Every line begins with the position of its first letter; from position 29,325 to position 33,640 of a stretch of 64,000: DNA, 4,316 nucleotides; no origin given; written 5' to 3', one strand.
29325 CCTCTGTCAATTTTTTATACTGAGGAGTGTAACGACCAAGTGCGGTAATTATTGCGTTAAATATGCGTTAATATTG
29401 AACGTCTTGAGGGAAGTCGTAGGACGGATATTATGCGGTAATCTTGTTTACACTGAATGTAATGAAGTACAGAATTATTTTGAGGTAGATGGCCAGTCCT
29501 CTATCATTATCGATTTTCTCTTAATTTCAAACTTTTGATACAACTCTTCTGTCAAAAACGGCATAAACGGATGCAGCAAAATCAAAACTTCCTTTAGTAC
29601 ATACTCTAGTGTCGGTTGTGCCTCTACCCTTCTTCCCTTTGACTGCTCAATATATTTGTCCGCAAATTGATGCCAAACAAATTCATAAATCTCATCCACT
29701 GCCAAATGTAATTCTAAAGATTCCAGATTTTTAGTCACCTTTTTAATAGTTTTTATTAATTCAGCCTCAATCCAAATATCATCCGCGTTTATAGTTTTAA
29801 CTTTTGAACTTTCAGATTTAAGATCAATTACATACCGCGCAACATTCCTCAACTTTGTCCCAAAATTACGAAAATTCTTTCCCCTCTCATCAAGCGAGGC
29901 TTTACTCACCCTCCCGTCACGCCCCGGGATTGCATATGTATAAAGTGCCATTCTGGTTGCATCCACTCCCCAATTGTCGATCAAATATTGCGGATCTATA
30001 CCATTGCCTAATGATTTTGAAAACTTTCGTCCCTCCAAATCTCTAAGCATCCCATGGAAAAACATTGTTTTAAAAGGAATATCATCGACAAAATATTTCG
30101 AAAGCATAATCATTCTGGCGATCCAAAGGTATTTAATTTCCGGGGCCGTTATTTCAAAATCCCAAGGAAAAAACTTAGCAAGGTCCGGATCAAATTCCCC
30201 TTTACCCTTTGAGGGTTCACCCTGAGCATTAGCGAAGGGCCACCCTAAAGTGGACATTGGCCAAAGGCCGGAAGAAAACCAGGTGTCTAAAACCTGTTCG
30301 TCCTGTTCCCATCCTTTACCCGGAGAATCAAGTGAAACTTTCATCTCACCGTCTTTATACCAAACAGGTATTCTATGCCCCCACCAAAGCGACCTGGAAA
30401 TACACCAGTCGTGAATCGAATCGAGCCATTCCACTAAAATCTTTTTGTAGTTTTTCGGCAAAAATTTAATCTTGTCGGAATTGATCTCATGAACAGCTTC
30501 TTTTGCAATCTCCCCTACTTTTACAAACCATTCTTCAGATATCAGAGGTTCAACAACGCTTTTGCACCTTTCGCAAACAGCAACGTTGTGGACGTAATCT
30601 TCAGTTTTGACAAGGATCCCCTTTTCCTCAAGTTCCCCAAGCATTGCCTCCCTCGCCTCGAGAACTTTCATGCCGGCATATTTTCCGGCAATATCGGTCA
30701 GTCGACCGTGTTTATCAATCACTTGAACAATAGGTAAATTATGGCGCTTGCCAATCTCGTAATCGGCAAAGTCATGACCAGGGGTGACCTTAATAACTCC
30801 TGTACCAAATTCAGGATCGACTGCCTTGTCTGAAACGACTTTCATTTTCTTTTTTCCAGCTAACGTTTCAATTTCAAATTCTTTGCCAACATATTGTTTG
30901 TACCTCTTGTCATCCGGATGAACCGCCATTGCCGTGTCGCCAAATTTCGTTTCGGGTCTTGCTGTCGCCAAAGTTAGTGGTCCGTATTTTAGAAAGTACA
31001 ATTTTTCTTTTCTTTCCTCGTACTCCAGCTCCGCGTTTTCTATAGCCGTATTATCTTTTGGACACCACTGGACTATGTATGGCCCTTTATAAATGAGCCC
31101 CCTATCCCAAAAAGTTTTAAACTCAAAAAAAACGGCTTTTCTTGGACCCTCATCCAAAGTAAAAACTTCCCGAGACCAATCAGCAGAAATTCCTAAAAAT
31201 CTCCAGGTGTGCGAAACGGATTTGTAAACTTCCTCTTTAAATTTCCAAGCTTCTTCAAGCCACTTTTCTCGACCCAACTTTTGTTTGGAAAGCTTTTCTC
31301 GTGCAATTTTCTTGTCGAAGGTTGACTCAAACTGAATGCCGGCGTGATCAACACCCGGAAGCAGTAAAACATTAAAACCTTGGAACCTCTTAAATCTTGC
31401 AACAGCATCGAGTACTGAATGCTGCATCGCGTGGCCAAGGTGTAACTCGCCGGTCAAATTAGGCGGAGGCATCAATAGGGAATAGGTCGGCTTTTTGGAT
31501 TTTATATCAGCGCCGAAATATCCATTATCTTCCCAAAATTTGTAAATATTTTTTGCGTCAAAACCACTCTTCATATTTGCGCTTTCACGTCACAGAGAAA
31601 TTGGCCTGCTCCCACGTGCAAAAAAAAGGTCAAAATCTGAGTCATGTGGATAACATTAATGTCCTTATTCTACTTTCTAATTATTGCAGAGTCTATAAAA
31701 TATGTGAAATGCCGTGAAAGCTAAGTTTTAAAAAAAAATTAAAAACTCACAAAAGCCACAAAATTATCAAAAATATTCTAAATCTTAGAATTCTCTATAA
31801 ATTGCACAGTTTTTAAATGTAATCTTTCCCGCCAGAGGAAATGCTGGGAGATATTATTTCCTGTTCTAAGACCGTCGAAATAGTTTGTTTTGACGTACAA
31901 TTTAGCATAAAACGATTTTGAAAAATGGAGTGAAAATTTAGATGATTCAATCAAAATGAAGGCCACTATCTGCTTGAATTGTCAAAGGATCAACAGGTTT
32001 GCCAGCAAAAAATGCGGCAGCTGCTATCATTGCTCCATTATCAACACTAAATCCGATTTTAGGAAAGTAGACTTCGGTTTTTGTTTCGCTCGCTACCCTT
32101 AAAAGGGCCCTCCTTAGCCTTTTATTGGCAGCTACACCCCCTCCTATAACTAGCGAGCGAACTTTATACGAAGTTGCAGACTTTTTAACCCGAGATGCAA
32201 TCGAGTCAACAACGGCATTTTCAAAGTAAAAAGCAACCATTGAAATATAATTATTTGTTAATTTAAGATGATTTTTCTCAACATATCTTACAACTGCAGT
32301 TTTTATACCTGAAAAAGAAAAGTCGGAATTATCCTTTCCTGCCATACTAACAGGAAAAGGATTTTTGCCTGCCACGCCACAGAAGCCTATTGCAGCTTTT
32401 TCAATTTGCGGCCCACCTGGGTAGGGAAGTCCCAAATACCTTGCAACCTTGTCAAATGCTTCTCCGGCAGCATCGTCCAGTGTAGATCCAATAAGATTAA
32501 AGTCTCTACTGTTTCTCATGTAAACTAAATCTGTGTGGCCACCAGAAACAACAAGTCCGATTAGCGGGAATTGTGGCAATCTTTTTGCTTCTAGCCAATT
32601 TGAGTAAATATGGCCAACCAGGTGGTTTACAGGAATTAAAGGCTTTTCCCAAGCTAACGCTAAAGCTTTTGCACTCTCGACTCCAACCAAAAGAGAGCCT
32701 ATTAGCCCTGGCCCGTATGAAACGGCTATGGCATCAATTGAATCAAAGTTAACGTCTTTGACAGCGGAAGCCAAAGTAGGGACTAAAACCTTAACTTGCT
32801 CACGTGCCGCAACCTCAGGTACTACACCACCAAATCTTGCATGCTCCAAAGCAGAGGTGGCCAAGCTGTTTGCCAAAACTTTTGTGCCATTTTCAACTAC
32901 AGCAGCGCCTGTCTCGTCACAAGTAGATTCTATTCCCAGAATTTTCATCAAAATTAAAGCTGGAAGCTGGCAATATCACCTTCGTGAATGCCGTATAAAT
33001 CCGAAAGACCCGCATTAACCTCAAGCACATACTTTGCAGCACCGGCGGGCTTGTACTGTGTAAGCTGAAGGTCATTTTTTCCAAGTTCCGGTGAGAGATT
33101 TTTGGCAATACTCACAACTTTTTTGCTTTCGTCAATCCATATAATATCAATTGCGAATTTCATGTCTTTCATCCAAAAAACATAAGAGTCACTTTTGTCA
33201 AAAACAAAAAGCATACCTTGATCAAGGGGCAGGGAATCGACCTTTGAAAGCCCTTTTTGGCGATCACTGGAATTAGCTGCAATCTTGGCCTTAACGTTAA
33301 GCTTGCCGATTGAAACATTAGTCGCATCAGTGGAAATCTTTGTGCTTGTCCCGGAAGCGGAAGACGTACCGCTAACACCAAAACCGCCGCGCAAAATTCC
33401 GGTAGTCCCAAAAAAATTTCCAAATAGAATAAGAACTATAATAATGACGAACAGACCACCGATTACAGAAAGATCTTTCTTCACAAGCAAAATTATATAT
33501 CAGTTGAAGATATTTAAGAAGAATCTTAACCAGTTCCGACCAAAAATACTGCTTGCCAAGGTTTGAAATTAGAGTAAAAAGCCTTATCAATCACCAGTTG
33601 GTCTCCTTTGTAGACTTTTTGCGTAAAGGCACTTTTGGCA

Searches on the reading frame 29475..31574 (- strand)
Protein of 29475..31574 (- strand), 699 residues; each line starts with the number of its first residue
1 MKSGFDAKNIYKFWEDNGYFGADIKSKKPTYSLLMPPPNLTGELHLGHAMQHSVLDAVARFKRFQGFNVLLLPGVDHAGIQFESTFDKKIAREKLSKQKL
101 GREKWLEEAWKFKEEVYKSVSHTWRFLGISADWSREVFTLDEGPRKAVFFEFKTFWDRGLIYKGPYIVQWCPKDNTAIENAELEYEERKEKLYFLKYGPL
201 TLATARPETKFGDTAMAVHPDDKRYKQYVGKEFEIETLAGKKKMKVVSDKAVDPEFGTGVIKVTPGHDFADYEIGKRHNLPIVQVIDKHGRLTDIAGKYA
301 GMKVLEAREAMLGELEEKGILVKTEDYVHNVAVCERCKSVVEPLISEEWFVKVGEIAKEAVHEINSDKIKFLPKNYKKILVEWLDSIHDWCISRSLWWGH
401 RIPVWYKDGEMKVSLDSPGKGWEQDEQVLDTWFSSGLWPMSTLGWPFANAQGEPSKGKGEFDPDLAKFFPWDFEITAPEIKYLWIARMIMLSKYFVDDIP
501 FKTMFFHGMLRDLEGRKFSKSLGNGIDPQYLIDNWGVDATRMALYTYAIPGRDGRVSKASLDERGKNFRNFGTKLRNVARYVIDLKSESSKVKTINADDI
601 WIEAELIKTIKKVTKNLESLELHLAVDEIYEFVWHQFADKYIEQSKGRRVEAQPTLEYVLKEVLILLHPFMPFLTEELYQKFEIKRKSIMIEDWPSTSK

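Call 22: search_protein_families(library=pfam, proteins=[window:29475-31574:-], max_evalue=0.001)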
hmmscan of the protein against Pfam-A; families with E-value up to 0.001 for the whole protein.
window:29475-31574:- (699 aa): 4 families
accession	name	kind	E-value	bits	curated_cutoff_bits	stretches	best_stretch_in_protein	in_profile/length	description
PF00133.28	tRNA-synt_1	-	2.6e-111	372.8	22.7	2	10-413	2-254/414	tRNA synthetases class I (I, L, M and V)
PF08264.19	Anticodon_1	-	5.2e-30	104.7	25.1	1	599-696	1-106/148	Anticodon-binding domain of tRNA ligase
PF09334.17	tRNA-synt_1g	-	5.1e-19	68.7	20.1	2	332-408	167-242/391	tRNA synthetases class I (M)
PF13603.12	tRNA-synt_1_2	-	1.3e-05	25.2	25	1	241-295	95-149/185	Leucyl-tRNA synthetase, editing domain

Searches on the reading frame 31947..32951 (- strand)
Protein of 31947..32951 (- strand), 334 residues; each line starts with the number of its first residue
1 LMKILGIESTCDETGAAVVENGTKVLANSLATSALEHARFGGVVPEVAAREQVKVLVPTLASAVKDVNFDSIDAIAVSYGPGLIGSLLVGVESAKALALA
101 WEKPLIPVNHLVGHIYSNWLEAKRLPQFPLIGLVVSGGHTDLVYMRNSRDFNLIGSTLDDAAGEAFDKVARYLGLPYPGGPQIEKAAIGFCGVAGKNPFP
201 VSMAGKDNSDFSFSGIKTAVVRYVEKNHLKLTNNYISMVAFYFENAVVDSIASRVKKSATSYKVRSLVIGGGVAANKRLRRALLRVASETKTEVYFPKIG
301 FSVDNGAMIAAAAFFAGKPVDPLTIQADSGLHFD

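Call 22: search_protein_families(library=pfam, proteins=[window:31947-32951:-], max_evalue=0.001)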
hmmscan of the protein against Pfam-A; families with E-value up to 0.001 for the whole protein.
window:31947-32951:- (334 aa): 2 families
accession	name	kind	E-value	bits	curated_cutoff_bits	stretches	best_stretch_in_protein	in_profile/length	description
PF00814.31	TsaD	-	2.9e-81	273.5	24.8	1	24-310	1-263/264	tRNA N6-adenosine threonylcarbamoyltransferase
PF22521.2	HypF_C_2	-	1.6e-06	28.5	27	1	232-298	162-228/241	Carbamoyltransferase, Kae1-like Domain, second subdomain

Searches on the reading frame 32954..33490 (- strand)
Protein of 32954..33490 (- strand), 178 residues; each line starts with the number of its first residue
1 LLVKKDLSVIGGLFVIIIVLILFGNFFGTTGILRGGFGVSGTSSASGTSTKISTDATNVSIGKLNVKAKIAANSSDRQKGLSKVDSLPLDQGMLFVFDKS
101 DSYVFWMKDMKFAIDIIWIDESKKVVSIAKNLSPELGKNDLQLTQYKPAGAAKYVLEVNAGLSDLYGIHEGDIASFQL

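Call 22: search_protein_families(library=pfam, proteins=[window:32954-33490:-], max_evalue=0.001)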
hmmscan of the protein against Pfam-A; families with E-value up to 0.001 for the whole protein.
window:32954-33490:- (178 aa): 1 family
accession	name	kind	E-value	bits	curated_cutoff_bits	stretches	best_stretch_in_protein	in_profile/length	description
PF02643.20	DUF192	-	3.4e-28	98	27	1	66-172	1-92/96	Uncharacterized ACR, COG1430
